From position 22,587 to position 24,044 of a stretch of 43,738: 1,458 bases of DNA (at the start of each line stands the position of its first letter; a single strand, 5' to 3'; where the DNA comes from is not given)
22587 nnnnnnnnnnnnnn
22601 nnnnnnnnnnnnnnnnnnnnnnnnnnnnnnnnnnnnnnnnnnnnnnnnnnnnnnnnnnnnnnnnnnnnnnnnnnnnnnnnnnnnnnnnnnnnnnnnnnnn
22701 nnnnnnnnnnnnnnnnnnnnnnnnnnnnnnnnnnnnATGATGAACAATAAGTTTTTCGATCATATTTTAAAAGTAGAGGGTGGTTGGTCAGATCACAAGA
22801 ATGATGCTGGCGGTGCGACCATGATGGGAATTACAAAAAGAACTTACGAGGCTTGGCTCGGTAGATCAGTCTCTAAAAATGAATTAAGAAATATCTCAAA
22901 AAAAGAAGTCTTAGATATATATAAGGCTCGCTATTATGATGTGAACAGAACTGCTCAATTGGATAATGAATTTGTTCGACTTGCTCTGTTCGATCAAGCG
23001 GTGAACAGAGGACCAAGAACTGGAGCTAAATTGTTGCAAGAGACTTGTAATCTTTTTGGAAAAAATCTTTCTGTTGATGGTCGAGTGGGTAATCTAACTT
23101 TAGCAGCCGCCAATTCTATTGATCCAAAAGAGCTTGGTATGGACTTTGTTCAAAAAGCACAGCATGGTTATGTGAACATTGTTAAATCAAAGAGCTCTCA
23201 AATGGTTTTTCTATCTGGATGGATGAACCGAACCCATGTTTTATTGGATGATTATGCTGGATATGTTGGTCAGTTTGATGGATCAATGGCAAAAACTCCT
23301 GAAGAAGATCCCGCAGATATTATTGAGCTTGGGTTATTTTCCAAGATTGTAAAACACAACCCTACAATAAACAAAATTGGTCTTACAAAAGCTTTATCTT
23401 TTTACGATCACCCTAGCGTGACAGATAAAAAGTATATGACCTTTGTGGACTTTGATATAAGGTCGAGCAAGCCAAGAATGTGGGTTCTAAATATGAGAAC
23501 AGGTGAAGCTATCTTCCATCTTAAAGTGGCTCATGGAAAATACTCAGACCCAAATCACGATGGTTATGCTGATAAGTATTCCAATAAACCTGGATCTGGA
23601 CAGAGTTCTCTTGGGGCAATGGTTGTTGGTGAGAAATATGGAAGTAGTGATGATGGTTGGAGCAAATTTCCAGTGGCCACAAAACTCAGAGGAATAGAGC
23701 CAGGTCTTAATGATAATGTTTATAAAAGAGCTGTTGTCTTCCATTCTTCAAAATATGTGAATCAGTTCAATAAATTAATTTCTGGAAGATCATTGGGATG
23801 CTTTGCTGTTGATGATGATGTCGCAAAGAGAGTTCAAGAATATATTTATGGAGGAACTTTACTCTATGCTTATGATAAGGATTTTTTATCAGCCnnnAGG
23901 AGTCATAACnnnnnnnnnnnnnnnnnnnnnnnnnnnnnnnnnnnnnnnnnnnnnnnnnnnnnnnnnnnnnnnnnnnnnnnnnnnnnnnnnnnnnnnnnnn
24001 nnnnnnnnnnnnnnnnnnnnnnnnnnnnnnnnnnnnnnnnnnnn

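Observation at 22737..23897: Endolysin fusing a GH108 muramidase to an L,D-transpeptidase-fold (YkuD_2) Cys-His domain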

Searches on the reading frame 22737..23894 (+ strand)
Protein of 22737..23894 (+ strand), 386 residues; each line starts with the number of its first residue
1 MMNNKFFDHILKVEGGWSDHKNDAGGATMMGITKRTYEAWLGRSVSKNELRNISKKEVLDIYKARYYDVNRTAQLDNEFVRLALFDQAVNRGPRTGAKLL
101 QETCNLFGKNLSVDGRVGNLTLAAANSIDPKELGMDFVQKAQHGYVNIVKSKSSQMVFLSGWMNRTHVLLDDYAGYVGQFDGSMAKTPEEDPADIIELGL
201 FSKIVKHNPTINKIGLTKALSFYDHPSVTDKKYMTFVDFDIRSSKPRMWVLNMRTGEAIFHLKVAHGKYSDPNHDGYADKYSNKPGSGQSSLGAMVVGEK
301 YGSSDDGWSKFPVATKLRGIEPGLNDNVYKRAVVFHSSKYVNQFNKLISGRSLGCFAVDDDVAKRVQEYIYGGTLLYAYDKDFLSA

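Call 3: search_protein_families(library=pfam, proteins=[window:22737-23894:+], max_evalue=1)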
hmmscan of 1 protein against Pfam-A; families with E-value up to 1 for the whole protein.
window:22737-23894:+ (386 aa): 4 families
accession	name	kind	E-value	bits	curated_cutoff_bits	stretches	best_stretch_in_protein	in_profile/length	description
PF13645.11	YkuD_2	-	1.1e-37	129.5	27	1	210-379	4-169/169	L,D-transpeptidase catalytic domain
PF05838.17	Glyco_hydro_108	-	1e-23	84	21.2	1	7-92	1-85/85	Glycosyl hydrolase 108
PF09374.15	PG_binding_3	-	3.2e-10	40.5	24.6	1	97-166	3-75/76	Predicted Peptidoglycan domain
PF03734.19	YkuD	-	5.7e-06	27.4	23.4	1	243-374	8-142/146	L,D-transpeptidase catalytic domain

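Call 4: search_protein_families(library=phrogs, proteins=[window:22737-23894:+], max_evalue=0.01)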
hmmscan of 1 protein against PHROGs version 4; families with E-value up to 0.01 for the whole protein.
window:22737-23894:+ (386 aa): 2 families
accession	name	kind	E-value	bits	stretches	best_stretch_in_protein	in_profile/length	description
phrog_315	-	lysis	5.4e-40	138.6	1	4-179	336-497/677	endolysin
phrog_12853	-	unknown function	2.4e-19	71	1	4-126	4-130/131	-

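Call 5: search_protein_families(library=ncbifam, proteins=[window:22737-23894:+], max_evalue=1)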
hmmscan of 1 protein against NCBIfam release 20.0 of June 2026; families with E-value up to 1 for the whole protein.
window:22737-23894:+ (386 aa): 1 family
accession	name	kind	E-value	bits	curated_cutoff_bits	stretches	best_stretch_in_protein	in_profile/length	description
NF040573.1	holin_dep_muram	equivalog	4.1e-16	59.4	240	1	8-128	6-129/200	holin-associated N-acetylmuramidase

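Call 6: search_dna_similar(query=window:22737-23894:+, collection=phages, mode=protein, max_rows=40)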
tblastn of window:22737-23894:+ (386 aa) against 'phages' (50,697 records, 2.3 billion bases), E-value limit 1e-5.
Records with a match: 358; places in all: 358; records where one place covers at least 80% of the query: 0.
Best place of each record, by identity: <60% 358.
By first word of the organism name: Acinetobacter 56; Brucella 41; Phocaeicola 24; Erwinia 23; Klebsiella 21; Vibrio 20; Parabacteroides 15; Bacteroides 14; Pseudomonas 11; Escherichia 11; and 38 more.
By host as written in the record: - 33; Acinetobacter baumannii 26; Brucella abortus S19 14; Erwinia amylovora ATCC 29780 11; Klebsiella pneumoniae 10; Vibrio sp. 9; Erwinia amylovora 9; Escherichia coli 8; and 138 more.
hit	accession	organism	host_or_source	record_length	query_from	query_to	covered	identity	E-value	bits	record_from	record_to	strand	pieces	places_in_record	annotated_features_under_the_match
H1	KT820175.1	Ruegeria phage 45A6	Ruegeria mobilis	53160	4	193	49%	34.0%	1e-18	94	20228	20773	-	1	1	protein of unknown function DUF847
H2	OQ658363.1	Pseudomonas phage sp.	Pseudomonas aeruginosa PACL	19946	204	379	46%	33.7%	1e-15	85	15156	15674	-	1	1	murein L D-transpeptidase catalytic domain family protein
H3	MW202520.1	Caudoviricetes sp.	Manatee Spring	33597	1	166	43%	35.7%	2e-20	99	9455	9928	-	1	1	lysozyme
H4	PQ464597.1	Pseudomonas phage Milchi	Pseudomonas poae Z9_5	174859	4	165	42%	36.4%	3e-23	107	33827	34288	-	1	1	endolysin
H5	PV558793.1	Variovorax phage VCLv21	Variovorax sp. CL14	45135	10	175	43%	35.4%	2e-13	78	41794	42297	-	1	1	record has no annotation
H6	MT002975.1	Brucella phage EF4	Brucella abortus S19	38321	7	190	48%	31.4%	5e-16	86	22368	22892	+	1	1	putative endolysin | hypothetical protein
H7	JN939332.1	Brucella phage Pr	Brucella melitensis 16M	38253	9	190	47%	31.7%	3e-16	87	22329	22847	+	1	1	putative endolysin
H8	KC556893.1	Brucella phage Bk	Brucella melitensis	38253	9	190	47%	31.7%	3e-16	87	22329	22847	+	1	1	putative endolysin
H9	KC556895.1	Brucella phage R/C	Brucella canis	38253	9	190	47%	31.7%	3e-16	87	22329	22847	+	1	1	putative endolysin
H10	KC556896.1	Brucella phage S708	Brucella suis S708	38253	9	190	47%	31.7%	3e-16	87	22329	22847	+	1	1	putative endolysin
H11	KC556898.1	Brucella phage Wb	Brucella abortus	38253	9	190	47%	31.7%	3e-16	87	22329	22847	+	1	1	putative endolysin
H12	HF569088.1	Brucella phage Bk2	Brucella sp.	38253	9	190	47%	31.7%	3e-16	87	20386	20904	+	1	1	Bk2_ORF24: putative endolysin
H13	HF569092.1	Brucella phage Wb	Brucella sp.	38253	9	190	47%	31.7%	3e-16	87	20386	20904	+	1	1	Wb_ORF24: putative endolysin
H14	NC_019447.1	Brucella phage Pr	Brucella melitensis 16M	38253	9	190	47%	31.7%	3e-16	87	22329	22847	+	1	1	endolysin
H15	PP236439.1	Brucella phage A1_YZhang-2024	Brucella abortus S19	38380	9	190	47%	31.7%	3e-16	87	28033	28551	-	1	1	putative endolysin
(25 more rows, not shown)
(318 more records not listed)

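Call 8: find_homologous_proteins(query=window:22737-23894:+, max_evalue=0.00001)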
Query window:22737-23894:+ (386 aa): 19 proteins with E <= 0.00001 among 3339 candidates.
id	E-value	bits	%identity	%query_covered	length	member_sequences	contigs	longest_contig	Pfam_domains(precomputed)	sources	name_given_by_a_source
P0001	1.6e-261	885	100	100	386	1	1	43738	PF09374.16,PF13645.12,PF05838.18,PF03734.20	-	-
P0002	1.3e-195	668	74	100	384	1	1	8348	PF09374.16,PF13645.12,PF05838.18,PF03734.20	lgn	-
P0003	2.2e-195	667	74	100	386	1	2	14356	PF09374.16,PF13645.12,PF05838.18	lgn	-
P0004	2.0e-133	464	57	98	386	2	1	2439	PF09374.16,PF13645.12,PF05838.18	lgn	-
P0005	7.4e-121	422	52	99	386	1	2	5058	PF09374.16,PF13645.12,PF05838.18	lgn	-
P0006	3.0e-118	414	49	98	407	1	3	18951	PF09374.16,PF13645.12,PF05838.18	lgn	-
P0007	2.8e-116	407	78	58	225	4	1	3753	PF09374.16,PF05838.18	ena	-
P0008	4.3e-81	291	41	97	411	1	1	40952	PF09374.16,PF13645.12,PF05838.18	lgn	-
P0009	1.4e-79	286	40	97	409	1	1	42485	PF09374.16,PF13645.12,PF05838.18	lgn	-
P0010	1.2e-60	224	51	56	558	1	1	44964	PF13645.12,PF01510.31,PF01832.26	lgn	-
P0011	9.3e-38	149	44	51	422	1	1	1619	PF13645.12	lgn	-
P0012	9.0e-36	142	46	47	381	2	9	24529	PF13645.12,PF00959.25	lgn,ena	-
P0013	2.3e-33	134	43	49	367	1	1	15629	PF09374.16,PF05838.18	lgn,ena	-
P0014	8.4e-22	96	41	39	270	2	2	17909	PF13645.12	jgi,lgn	-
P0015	8.6e-19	86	39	41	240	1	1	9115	PF13645.12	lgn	-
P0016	2.6e-18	85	43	31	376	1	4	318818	PF09374.16,PF05838.18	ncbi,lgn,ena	-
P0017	9.4e-16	76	32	44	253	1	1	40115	PF13645.12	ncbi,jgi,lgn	-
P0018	2.4e-15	75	35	42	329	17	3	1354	PF09374.16,PF13539.12,PF05838.18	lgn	-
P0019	9.2e-15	73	31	44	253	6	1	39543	PF13645.12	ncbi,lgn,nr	ncbi:MAG: murein L,D-transpeptidase catalytic domain family protein [Bacteroides sp.]|nr:murein L,D-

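Call 13: find_encoding_contigs(protein=P0010, flank=10000, max_places=2)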
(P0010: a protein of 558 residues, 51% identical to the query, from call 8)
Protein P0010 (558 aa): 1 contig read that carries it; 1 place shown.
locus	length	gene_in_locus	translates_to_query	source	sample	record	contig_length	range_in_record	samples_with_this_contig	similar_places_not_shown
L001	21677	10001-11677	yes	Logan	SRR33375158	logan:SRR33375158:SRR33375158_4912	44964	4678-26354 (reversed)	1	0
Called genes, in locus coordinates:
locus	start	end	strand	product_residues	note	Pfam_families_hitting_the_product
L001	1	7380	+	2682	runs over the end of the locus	PF18834:LPD22, PF18760:ART-PolyVal (faint)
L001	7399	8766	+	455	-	-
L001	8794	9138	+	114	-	-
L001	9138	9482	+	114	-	-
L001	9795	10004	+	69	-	-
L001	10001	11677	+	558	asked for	PF01832:Glucosaminidase, PF01510:Amidase_2 (weak), PF13645:YkuD_2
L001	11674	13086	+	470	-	PF09206:ArabFuran-catal, PF13472:Lipase_GDSL_2 (weak)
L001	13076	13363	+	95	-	-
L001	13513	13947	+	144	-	PF00583:Acetyltransf_1 (weak), PF13508:Acetyltransf_7 (weak)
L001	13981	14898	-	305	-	-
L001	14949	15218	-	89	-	-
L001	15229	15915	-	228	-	-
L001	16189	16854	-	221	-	-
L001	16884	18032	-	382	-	-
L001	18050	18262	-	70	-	-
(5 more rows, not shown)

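Call 14: find_encoding_contigs(protein=P0012, flank=10000, max_places=2)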
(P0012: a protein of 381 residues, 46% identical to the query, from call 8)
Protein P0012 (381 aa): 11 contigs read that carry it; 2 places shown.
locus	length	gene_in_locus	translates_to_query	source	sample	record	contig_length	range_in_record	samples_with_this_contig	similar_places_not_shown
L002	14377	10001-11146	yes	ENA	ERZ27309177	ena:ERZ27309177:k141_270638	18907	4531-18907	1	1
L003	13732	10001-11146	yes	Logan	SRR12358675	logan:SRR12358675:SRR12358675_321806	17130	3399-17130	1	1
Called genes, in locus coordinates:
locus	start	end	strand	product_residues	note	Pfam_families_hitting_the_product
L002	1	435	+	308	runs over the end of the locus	-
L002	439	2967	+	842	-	-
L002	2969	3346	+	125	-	-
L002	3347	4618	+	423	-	-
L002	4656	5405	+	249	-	-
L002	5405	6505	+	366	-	-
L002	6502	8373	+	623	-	-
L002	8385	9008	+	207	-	-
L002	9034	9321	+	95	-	-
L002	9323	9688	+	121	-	-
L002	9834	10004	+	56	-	-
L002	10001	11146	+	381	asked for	PF13645:YkuD_2, PF00959:Phage_lysozyme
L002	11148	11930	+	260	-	-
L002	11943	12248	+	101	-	-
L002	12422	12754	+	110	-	PF27050:Phage_P22_Y8K6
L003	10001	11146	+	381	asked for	PF13645:YkuD_2, PF00959:Phage_lysozyme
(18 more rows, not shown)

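Call 26: search_protein_families(library=pfam, proteins=[P0011], max_evalue=0.001)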
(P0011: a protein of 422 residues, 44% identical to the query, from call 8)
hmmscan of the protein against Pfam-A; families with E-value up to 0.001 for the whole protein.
P0011 (422 aa): 1 family
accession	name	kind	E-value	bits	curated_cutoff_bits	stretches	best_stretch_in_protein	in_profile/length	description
PF13645.11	YkuD_2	-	1.1e-29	103.5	27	1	249-410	4-168/169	L,D-transpeptidase catalytic domain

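Call 36: find_encoding_contigs(protein=P0008, flank=6000, max_places=1)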
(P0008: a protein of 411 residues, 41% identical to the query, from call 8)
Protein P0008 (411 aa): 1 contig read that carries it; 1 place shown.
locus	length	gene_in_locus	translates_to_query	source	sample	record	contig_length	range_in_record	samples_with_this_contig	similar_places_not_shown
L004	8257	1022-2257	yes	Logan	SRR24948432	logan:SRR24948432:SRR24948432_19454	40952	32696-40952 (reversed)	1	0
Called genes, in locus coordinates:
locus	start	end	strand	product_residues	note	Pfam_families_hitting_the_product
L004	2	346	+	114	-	?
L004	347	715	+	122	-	-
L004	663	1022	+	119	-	-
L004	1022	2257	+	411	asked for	PF05838:Glyco_hydro_108, PF09374:PG_binding_3, PF13645:YkuD_2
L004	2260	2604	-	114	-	-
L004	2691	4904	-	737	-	PF09250:Prim-Pol, PF19263:DUF5906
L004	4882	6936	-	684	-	PF00476:DNA_pol_A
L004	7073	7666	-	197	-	PF10991:Enc34_ssDNA-bd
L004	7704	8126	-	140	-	-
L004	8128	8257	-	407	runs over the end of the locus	PF10926:DUF2800, PF12705:PDDEXK_1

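Call 37: find_encoding_contigs(protein=P0006, flank=6000, max_places=1)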
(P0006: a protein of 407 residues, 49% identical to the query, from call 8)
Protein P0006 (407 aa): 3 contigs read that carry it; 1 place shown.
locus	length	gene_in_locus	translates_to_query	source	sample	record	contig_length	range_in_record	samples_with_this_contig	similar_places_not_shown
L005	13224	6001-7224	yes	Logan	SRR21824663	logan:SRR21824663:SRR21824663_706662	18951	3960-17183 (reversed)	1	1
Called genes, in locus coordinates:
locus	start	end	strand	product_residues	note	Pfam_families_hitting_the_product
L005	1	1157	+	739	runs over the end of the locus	-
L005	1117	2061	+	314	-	-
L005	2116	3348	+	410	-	-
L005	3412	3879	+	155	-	-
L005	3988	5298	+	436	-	-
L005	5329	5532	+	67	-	-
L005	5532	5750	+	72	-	-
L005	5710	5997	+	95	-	-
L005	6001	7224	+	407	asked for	PF05838:Glyco_hydro_108, PF09374:PG_binding_3, PF13645:YkuD_2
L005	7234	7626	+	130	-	-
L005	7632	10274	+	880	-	-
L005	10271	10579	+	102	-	-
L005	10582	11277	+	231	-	PF24175:SU10_adaptor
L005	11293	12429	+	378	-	-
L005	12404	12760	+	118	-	PF00583:Acetyltransf_1 (weak)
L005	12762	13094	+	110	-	-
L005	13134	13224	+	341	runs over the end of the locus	-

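Call 65: find_related_loci(query=A3, collection=viral_contigs, flank=4000)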
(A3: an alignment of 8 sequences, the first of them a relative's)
Query A3 (386 aa) in viral_contigs; peptide patterns used: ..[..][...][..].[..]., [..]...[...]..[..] (x = any residue, [..] = any of these).
167 stretches matched a pattern; 123 encode a relative of the query (tblastn E <= 1e-3); the best 80 are kept; 80 distinct loci.
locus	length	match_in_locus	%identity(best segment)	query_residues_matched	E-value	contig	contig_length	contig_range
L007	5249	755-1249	46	10-171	6e-42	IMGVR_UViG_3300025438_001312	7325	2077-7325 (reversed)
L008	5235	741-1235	46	10-171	6e-42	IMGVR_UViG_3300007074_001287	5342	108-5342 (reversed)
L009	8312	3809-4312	42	3-171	9e-35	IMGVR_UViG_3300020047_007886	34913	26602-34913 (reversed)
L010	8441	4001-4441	43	9-165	2e-30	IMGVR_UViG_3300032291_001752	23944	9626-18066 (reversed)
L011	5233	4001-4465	41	7-171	1e-29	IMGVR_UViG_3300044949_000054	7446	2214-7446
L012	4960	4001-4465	40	7-171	4e-29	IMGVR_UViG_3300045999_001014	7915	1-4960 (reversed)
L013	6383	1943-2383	41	9-165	8e-29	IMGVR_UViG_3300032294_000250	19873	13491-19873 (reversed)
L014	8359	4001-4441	41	9-165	8e-29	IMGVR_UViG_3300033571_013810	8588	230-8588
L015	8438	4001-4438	42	10-165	2e-28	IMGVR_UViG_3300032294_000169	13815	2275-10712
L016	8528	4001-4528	36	1-171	2e-28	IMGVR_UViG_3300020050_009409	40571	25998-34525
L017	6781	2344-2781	41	10-165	6e-28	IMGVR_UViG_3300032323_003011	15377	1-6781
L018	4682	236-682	41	9-166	1e-27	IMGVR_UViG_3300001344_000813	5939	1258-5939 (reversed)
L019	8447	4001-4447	41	9-166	1e-27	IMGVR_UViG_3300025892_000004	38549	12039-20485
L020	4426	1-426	40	32-171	7e-28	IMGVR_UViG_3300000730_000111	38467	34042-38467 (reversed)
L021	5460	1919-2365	41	9-166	2e-27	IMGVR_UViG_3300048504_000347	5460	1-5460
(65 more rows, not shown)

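Call 66: find_related_loci(query=A3, collection=genome_contigs, flank=6000)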
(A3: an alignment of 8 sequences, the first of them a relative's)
Query A3 (386 aa) in genome_contigs; peptide patterns used: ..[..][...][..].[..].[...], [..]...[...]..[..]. (x = any residue, [..] = any of these).
73 stretches matched a pattern; 20 encode a relative of the query (tblastn E <= 1e-3); 20 distinct loci.
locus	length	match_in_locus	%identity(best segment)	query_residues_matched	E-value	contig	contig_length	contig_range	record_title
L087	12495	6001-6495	36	7-169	4e-29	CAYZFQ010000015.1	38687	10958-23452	MAG TPA_asm: uncultured Bacteriovoracaceae bacterium isolate SRP296810_co1_92 genome assembly, contig: NODE_882_length_3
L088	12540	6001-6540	34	7-194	4e-27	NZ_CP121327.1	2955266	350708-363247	MAG: Hyphobacterium sp. isolate NCC532_bact_7827 chromosome, complete genome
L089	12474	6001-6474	38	1-165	2e-26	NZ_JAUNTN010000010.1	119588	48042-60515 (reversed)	MAG: Paracoccus sp. (in: a-proteobacteria) isolate S5R_Sa_20 NODE_66_length_119588_cov_95.790577, whole genome shotgun s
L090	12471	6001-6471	38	2-165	4e-26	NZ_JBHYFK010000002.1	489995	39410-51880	MAG: Glycocaulis sp. isolate CCAP1475_9_bin-013 CCAP1475_9_bin-013_c2, whole genome shotgun sequence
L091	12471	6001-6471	37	2-165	7e-26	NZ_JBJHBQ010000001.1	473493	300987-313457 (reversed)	MAG: Glycocaulis sp. isolate SF2967_J5348.rosella_refined.105 NODE_6_length_473493_cov_9.852171, whole genome shotgun se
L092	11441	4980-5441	36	10-171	9e-26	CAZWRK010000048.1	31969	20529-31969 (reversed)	MAG TPA_asm: uncultured Aquaspirillum sp. isolate SRP135725_co1_538 genome assembly, contig: NODE_1520_length_31969_cov_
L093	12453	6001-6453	36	9-166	9e-23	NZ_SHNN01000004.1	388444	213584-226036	Candidatus Litorirhabdus singularis strain IMCC14734 NODE_4, whole genome shotgun sequence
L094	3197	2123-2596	38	9-171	3e-22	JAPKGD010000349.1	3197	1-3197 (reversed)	MAG: Bdellovibrionales bacterium isolate PDA_C_MAG.6 MAG.6_349, whole genome shotgun sequence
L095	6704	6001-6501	36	4-166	5e-21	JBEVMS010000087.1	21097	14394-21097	MAG: Dyella sp. isolate T4R3UO_autometa_bin_0003 T4R3UO_autometa_bin_0003_k133_10179086, whole genome shotgun sequence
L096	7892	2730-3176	34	11-169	1e-18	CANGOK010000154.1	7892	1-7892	MAG: Beijerinckiaceae bacterium isolate Jr-7aug17-161 genome assembly, contig: Jr-7aug17-C16188, whole genome shotgun se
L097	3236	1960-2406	31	10-165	2e-17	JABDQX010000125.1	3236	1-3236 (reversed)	MAG: Gammaproteobacteria bacterium isolate Site_C14 k127_1572907, whole genome shotgun sequence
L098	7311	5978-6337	38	2-124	2e-16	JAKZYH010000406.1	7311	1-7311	MAG: Acidobacteriota bacterium isolate Langseth_Bin_00184 Langseth_Bin_00184_000000000406, whole genome shotgun sequence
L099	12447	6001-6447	28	17-167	2e-16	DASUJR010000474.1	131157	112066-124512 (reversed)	MAG TPA_asm: Candidatus Acidiferrales bacterium isolate SMAG_U1491 k141_1833406, whole genome shotgun sequence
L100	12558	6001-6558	28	8-171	2e-16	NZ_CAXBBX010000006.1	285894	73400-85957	MAG: uncultured Algoriphagus sp. isolate ERR2762102_binner123_Refined_58 ERZ3421852.87, whole genome shotgun sequence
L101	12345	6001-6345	36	6-122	1e-15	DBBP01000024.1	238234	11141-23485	MAG TPA_asm: Proteobacteria bacterium UBA981 UBA981_contig_1996, whole genome shotgun sequence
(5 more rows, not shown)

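Call 78: search_protein_families(library=phrogs, proteins=[P0011], max_evalue=0.001)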
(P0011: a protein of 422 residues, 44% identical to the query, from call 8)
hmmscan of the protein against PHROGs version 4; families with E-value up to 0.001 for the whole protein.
P0011 (422 aa): 0 families

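Call 81: predict_structure(alignment_id=A3)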
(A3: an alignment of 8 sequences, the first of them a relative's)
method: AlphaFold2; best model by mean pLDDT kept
length: 386 residues; sequences in the alignment: 8
mean_pLDDT: 76.4   pTM: 0.47
mean pLDDT of the five models: 76.4, 76.2, 73.5, 67.2, 59.4
residues with pLDDT >= 90: 94; 70-90: 183; 50-70: 64; < 50: 45
segments of 3 or more residues with pLDDT < 50: 176-197, 270-288, 384-386
pLDDT, mean of each block of 10 residues (from residue 1): 64 72 73 86 90 88 88 86 84 89 92 91 91 84 74 65 69 48 30 47 91 89 90 90 85 94 73 39 41 85 74 85 71 77 77 75 86 88 46
secondary structure, 60 per line:
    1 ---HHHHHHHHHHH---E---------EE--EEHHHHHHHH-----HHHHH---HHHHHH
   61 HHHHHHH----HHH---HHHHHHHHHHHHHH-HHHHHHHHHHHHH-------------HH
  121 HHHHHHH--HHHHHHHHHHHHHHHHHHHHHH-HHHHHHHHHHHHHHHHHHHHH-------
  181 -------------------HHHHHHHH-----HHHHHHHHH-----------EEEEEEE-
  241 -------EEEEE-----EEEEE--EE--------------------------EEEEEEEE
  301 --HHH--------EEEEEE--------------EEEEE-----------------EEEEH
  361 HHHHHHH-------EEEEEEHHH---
elements in order: H4-14 H34-41 H47-51 H55-67 H78-91 H93-105 H119-127 H130-151 H153-173 H200-207 H213-221 E233-239 E248-252 E258-262 E293-300 E314-319 E334-338 E356-359 H360-367 E375-380
